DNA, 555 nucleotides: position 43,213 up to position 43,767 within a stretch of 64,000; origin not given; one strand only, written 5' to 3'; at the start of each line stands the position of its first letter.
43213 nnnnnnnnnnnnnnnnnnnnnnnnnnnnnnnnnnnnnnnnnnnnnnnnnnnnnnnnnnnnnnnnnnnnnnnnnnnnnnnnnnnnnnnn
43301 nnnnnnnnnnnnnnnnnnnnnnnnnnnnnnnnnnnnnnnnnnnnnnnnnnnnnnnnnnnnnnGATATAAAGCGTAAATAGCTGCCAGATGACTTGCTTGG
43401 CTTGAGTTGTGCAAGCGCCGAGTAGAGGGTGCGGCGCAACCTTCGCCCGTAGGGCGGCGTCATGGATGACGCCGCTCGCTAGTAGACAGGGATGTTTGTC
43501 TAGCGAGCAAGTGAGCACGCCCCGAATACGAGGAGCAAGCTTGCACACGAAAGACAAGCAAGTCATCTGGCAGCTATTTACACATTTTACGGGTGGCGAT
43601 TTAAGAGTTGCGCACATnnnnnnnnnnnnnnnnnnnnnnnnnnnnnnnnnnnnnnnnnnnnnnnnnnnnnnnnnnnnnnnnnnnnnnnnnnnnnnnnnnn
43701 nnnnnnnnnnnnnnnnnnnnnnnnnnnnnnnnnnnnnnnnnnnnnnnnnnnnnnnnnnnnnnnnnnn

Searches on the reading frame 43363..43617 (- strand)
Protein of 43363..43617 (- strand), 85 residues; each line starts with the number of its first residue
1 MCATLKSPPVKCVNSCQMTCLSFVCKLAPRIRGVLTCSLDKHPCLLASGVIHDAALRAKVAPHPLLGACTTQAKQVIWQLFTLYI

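Call 20: find_homologous_proteins(query=window:43363-43617:-, max_evalue=0.01)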
Query seq(85 aa): no candidate shares three 5-residue words with the query. No homologue found.
